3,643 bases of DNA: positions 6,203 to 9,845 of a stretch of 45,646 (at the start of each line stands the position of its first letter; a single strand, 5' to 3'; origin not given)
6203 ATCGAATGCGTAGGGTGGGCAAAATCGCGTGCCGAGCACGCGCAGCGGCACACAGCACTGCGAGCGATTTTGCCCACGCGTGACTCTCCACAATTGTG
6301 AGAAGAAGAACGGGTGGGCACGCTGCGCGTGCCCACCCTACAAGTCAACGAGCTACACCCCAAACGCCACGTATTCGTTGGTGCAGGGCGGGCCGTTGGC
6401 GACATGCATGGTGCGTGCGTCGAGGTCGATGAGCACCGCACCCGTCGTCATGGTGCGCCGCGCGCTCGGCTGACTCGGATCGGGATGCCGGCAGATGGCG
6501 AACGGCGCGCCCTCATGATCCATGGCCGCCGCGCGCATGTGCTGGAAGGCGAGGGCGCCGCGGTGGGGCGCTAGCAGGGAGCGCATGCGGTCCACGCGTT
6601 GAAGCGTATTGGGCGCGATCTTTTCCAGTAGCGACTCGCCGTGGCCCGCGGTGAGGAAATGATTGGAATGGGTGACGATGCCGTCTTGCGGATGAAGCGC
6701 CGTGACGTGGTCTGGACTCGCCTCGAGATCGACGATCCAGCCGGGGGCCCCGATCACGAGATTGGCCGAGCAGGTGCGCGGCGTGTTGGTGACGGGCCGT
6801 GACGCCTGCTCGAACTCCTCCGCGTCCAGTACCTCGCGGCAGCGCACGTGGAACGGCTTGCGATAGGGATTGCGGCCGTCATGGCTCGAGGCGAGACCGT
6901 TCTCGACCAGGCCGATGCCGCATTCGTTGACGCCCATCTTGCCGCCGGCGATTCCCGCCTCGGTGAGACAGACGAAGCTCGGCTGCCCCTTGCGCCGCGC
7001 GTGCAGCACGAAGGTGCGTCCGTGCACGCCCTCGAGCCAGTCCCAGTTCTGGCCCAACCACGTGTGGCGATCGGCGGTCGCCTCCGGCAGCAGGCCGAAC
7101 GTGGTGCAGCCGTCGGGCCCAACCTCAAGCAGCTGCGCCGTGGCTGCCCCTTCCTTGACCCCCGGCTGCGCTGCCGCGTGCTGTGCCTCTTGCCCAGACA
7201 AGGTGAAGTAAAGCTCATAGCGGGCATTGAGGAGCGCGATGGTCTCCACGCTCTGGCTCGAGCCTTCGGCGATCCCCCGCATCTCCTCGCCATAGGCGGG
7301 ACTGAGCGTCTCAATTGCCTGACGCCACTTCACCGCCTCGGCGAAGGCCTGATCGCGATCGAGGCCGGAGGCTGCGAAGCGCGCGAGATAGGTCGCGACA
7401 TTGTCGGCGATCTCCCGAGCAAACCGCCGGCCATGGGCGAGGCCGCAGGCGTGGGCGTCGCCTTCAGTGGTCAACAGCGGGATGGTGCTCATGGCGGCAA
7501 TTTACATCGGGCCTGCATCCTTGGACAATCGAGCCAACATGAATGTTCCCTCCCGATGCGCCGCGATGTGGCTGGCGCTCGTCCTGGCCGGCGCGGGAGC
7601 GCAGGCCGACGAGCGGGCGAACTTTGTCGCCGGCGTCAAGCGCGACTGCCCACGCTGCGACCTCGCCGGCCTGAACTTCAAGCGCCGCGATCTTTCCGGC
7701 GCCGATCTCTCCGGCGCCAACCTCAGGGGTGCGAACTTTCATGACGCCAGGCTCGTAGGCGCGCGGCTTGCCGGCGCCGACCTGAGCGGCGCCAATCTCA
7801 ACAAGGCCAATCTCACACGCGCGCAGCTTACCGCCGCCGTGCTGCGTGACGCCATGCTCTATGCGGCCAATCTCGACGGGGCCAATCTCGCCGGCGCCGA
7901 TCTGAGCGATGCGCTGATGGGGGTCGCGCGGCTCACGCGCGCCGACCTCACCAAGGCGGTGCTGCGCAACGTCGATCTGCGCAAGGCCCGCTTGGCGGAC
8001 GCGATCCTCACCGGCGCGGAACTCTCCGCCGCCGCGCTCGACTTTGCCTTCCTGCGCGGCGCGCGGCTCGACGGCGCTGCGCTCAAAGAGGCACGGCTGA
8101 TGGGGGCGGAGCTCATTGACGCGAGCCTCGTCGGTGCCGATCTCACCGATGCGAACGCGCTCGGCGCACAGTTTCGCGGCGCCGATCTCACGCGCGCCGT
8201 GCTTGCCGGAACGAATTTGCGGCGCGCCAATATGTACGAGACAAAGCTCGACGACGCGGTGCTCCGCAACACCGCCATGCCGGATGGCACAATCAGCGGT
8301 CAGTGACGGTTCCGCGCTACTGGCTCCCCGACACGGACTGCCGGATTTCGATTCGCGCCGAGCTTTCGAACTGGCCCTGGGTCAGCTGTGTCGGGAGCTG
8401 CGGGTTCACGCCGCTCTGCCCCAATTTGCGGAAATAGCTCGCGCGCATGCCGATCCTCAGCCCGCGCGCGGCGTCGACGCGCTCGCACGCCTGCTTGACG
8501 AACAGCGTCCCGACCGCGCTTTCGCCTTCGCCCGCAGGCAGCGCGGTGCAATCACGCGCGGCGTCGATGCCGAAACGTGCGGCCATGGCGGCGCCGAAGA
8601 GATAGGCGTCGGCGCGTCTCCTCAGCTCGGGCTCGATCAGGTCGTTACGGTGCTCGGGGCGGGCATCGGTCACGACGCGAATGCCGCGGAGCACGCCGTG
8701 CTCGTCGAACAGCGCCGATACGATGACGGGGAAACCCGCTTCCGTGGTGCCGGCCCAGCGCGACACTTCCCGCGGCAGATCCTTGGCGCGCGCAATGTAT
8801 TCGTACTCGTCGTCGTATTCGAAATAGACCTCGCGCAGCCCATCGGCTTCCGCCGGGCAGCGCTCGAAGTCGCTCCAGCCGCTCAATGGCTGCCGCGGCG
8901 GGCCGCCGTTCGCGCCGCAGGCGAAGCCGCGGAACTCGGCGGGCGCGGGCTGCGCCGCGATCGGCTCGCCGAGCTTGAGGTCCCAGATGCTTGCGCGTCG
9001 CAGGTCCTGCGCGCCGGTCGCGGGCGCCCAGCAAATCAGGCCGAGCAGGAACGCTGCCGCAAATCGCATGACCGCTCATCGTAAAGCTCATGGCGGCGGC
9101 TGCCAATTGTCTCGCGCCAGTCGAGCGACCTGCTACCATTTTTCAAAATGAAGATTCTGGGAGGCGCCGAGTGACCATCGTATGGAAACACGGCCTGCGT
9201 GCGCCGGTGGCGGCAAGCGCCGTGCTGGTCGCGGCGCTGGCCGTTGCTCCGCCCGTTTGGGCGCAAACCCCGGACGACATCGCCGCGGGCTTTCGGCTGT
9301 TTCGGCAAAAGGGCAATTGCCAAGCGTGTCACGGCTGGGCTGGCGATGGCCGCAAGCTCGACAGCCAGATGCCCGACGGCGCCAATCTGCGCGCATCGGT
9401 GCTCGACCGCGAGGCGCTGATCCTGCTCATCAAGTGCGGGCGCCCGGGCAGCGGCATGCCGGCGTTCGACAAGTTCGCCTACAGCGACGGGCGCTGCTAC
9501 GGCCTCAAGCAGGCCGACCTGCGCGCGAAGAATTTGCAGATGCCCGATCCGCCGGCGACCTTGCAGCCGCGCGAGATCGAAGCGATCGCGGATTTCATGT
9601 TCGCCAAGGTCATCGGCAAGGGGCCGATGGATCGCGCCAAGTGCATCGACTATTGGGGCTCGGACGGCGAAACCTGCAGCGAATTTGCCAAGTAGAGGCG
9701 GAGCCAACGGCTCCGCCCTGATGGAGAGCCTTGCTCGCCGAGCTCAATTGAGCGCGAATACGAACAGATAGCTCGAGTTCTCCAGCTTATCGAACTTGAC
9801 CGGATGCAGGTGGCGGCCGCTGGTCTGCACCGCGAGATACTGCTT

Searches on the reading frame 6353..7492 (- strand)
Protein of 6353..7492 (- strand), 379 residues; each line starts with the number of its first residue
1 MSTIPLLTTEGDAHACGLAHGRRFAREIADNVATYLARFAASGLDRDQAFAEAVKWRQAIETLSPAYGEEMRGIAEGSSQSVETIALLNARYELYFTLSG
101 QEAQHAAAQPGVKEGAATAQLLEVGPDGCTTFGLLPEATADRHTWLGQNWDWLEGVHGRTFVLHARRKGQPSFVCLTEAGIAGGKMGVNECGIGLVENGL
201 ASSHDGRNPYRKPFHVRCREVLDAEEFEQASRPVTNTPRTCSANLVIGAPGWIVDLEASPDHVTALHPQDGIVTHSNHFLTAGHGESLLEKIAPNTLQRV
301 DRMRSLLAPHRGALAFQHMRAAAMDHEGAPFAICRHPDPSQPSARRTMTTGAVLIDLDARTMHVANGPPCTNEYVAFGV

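Call 37: search_protein_families(library=pfam, proteins=[window:6353-7492:-], max_evalue=0.00001)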
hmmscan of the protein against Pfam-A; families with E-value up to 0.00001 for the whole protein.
window:6353-7492:- (379 aa): 1 family
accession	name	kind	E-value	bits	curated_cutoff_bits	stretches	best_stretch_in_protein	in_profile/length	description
PF03417.21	AAT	-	2.1e-15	57.5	23.2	1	142-365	5-219/225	Acyl-coenzyme A:6-aminopenicillanic acid acyl-transferase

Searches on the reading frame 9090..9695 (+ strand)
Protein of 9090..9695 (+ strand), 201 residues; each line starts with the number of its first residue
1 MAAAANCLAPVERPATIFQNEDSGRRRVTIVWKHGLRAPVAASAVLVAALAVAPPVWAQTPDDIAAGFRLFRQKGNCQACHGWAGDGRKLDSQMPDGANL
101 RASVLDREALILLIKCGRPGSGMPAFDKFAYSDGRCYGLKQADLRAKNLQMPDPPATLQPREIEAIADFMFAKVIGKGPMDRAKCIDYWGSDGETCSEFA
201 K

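Call 37: search_protein_families(library=pfam, proteins=[window:9090-9695:+], max_evalue=0.00001)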
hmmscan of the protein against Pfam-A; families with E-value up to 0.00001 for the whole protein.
window:9090-9695:+ (201 aa): 1 family
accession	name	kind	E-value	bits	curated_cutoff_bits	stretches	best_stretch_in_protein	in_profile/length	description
PF13442.11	Cytochrome_CBB3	-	1.5e-09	38.5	27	1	63-133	2-58/68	Cytochrome C oxidase, cbb3-type, subunit III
